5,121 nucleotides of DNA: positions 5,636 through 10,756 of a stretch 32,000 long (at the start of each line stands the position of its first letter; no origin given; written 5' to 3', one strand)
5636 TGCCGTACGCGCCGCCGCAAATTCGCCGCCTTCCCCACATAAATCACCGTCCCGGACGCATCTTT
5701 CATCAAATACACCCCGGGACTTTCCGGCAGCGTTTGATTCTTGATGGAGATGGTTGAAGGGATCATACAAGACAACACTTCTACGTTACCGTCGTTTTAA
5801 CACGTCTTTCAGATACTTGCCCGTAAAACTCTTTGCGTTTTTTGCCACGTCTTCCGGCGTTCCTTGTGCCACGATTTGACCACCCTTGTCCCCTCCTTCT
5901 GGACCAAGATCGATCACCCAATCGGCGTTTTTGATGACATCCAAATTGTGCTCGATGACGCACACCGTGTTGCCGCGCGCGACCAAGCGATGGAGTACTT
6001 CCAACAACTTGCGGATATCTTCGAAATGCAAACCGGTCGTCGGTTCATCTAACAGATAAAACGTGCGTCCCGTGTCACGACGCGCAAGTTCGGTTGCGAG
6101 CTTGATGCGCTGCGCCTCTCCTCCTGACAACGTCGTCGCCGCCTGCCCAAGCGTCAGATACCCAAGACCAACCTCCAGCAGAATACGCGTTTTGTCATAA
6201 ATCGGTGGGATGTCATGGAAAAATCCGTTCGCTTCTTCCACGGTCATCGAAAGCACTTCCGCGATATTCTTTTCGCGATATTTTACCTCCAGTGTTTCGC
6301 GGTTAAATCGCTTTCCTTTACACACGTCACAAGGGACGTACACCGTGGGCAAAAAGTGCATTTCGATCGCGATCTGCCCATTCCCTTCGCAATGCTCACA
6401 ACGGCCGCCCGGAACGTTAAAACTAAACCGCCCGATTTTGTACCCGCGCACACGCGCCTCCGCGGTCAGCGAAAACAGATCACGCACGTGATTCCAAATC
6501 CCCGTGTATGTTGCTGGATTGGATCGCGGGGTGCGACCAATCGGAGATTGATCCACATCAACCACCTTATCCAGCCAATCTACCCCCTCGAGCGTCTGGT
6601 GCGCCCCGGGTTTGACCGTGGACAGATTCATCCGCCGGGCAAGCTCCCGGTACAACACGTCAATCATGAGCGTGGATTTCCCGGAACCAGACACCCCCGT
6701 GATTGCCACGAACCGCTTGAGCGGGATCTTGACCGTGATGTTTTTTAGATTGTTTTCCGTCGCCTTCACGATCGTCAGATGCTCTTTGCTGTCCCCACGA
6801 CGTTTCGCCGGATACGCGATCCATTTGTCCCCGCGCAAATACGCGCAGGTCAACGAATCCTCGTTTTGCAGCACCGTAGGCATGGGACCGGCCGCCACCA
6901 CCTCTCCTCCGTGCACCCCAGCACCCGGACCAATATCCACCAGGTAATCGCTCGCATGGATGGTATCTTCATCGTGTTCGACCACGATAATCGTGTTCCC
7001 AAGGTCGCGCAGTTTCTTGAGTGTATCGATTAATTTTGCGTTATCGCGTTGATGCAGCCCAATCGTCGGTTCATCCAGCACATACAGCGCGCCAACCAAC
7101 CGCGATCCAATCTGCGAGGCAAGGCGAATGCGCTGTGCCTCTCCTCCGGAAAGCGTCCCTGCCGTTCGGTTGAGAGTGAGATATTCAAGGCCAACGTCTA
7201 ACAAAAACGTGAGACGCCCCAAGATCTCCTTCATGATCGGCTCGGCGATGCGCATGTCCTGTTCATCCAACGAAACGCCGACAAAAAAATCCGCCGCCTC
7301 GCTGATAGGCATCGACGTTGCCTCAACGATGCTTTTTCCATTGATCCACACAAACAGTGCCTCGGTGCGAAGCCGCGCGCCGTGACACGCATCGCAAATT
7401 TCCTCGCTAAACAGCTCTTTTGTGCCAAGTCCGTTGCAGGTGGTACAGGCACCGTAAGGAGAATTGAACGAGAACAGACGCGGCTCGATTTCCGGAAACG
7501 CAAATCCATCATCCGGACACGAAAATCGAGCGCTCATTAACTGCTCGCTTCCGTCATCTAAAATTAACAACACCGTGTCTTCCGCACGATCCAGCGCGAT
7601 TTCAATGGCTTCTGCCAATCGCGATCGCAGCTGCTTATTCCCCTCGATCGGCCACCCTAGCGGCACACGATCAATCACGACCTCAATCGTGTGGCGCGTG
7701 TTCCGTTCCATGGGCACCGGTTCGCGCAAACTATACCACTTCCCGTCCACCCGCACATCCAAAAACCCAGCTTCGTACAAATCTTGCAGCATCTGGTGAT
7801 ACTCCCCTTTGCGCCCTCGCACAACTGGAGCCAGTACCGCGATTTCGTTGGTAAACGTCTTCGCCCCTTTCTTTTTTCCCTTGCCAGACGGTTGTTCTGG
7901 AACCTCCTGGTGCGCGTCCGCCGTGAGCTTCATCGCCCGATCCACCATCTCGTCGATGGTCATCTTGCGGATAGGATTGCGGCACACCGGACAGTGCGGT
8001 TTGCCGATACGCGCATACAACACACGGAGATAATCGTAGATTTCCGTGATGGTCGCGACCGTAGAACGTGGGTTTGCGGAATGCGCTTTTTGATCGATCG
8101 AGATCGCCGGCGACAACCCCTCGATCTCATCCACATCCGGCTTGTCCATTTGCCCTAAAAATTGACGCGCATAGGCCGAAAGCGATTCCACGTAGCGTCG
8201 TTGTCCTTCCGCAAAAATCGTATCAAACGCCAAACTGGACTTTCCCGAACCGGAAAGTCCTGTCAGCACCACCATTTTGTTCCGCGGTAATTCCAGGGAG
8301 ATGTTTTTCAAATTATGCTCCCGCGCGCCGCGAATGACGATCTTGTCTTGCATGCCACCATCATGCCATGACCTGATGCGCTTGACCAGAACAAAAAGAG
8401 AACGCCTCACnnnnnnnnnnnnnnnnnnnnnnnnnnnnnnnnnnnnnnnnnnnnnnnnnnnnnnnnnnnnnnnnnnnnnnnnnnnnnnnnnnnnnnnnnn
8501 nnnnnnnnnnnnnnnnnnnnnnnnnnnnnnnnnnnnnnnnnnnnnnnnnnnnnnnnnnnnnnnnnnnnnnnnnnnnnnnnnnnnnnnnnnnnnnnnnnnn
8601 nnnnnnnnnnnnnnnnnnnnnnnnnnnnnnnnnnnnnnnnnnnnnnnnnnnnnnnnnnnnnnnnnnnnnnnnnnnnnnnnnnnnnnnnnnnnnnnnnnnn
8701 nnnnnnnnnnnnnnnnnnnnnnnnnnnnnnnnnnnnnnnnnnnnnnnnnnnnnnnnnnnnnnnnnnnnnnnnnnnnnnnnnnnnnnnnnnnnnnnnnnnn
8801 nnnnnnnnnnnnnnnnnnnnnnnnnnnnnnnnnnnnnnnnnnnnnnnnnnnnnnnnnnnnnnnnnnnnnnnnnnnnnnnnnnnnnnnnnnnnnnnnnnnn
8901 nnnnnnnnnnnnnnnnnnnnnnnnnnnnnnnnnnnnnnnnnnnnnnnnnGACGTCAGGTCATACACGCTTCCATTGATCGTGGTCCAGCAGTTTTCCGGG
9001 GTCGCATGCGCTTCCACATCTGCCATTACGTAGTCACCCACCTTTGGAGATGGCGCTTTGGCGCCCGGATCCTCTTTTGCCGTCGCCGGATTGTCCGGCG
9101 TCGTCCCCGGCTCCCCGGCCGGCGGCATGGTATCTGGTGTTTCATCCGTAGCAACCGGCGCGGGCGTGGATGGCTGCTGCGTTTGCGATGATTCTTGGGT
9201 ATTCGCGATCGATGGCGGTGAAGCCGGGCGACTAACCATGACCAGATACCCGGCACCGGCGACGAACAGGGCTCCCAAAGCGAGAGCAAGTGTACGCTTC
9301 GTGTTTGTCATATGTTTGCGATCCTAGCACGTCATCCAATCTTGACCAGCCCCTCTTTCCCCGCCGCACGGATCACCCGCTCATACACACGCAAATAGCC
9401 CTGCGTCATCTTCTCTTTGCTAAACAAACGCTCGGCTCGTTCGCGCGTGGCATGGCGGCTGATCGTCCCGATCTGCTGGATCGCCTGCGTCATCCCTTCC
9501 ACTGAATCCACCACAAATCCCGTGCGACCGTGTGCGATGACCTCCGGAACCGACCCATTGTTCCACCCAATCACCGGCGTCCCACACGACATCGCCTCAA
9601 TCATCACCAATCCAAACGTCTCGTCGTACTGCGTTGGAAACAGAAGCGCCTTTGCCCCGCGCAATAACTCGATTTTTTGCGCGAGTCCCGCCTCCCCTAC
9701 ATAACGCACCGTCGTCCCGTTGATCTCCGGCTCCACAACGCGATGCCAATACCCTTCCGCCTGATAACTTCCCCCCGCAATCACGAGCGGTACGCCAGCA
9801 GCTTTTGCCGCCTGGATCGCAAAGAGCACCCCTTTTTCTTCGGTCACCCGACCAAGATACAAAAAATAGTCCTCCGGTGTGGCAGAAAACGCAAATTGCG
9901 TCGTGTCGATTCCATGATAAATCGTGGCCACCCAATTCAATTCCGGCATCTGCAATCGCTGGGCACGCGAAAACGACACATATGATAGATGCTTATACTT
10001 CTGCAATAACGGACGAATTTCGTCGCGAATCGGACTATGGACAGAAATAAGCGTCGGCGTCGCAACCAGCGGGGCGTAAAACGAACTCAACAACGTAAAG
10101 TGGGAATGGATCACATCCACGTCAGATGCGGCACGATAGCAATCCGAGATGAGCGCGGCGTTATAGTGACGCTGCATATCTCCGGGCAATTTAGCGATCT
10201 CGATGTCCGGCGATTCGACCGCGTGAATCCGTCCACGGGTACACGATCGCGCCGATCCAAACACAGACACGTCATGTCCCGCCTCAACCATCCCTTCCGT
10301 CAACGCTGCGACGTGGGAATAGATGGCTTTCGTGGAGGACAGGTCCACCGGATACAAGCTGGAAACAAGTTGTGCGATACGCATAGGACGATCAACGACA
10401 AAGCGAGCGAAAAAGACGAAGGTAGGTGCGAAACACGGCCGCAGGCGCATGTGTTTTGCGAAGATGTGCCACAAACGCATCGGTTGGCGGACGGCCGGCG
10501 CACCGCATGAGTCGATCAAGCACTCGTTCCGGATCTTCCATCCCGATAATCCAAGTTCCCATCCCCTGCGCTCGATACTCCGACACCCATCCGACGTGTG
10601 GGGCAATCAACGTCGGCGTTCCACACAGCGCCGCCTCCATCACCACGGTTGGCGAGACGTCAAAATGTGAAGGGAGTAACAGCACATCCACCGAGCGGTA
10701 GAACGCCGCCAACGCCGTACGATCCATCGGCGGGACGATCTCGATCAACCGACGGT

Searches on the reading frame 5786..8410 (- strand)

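Call 81: search_protein_families(library=ncbifam, proteins=[window:5786-8410:-], max_evalue=0.00001)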
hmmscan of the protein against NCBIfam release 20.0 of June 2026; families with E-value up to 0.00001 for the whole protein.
window:5786-8410:- (874 aa): 167 families (the best 25 are shown)
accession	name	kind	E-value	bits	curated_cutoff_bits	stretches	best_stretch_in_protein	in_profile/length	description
NF001503.0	PRK00349.1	equivalog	0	1336.6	1147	2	332-872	402-942/943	excinuclease ABC subunit UvrA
TIGR00630.1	uvra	equivalog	0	1264.1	729.8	2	332-856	399-924/924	excinuclease ABC subunit UvrA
NF001885.0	PRK00635.1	equivalog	1.1e-194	649.3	3054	3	335-869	395-917/1809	excinuclease ABC subunit A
TIGR02857.1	CydD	equivalog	1.5e-35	123.2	435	2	752-835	450-529/529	thiol reductant ABC exporter subunit CydD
TIGR04521.1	ECF_ATPase_2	equivalog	2e-35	122.3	330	2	743-863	127-240/279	energy-coupling factor transporter ATPase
TIGR03608.1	L_ocin_972_ABC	subfamily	3.1e-35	121.5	254.85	2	740-835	115-206/206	putative bacteriocin export ABC transporter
NF040873.1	AztA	equivalog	4.7e-35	120.9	220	2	744-834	104-190/191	zinc ABC transporter ATP-binding protein AztA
NF010068.0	PRK13548.1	equivalog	2.9e-32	111.8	261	2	756-858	133-233/261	heme ABC transporter ATP-binding protein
TIGR04520.1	ECF_ATPase_1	equivalog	3.9e-32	111.7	315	2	756-863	132-231/269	energy-coupling factor transporter ATPase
TIGR02673.1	FtsE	equivalog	6.6e-32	110.9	264.85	2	743-829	121-203/214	cell division ATP-binding protein FtsE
NF008409.0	PRK11231.1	equivalog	6.5e-29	101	375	2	757-858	135-228/255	Fe(3+) dicitrate ABC transporter ATP-binding protein FecE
TIGR01166.1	cbiO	subfamily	4.3e-27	94.8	211.8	2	414-482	122-188/190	cobalt ABC transporter, ATP-binding protein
NF008379.0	PRK11174.1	equivalog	8.1e-27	94.1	684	2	753-863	478-578/588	heme ABC transporter permease/ATP-binding protein CydD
TIGR00972.1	3a0107s01c2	equivalog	2.4e-26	92.6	343.2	1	754-866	138-242/248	phosphate ABC transporter ATP-binding protein PstB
NF010170.0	PRK13651.1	equivalog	4.6e-26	91.5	432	2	747-861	152-258/308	cobalt transporter ATP-binding subunit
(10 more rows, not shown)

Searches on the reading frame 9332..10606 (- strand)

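Call 81: search_protein_families(library=ncbifam, proteins=[window:9332-10606:-], max_evalue=0.00001)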
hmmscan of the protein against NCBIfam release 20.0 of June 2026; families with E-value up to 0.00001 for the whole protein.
window:9332-10606:- (424 aa): 16 families
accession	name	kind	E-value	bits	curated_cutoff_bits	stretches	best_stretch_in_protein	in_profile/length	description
NF041010.1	glycosy_Agl16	equivalog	7.3e-19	67.8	575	1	226-381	158-317/352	glycosylation protein Agl16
TIGR02149.1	glgA_Coryne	subfamily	1.6e-17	63.8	302.4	1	246-412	205-391/391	glycogen synthase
TIGR03999.1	thiol_BshA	equivalog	3.5e-16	59.1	273.7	1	299-412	256-374/375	N-acetyl-alpha-D-glucosaminyl L-malate synthase BshA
NF053787.1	GlcN_PG_synth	equivalog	5.9e-14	51.7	480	1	189-412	129-360/361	N-acetylglucosaminyl phosphatidylglycerol synthase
TIGR03088.1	stp2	hypoth_equivalog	3e-12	46.3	409.05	1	265-411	223-373/374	TIGR03088 family PEP-CTERM/XrtA system glycosyltransferase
TIGR03449.1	mycothiol_MshA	equivalog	1.7e-11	43.6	462.5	1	298-377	284-364/406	D-inositol-3-phosphate glycosyltransferase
NF041876.1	EPS_EpsE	equivalog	2.1e-11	43.7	400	1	263-384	232-363/389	exopolysaccharide biosynthesis GT4 family glycosyltransferase EpsE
NF046085.1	XrtY_assoc_Gly1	equivalog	4.4e-11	42.2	400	1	248-412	212-385/387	XrtY-associated glycosyltransferase XYAG1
TIGR04047.1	MSMEG_0565_glyc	hypoth_equivalog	6.2e-11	42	259.85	1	240-391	188-351/373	MSMEG_0565 family glycosyltransferase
NF012028.0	PRK15484.1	subfamily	3.1e-09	36.4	618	1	245-376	193-335/380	lipopolysaccharide N-acetylglucosaminyltransferase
NF038298.1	EPS_HpsO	equivalog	8.1e-09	34.7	575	1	326-381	296-351/388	hormogonium polysaccharide biosynthesis glycosyltransferase HpsO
NF038295.1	EPS_HpsP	equivalog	1.6e-08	34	550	1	246-408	208-384/388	hormogonium polysaccharide biosynthesis glycosyltransferase HpsP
TIGR02470.1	sucr_synth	equivalog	8.3e-07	27.5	810.4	1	325-378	651-703/784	sucrose synthase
NF047684.1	TeichurnBiosyTuaC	equivalog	9e-07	28.1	550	0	248-395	222-366/391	teichuronic acid biosynthesis protein TuaC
TIGR02472.1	sucr_P_syn_N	equivalog_domain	2.5e-06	26.6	576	1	327-379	349-403/439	sucrose-phosphate synthase, putative, glycosyltransferase domain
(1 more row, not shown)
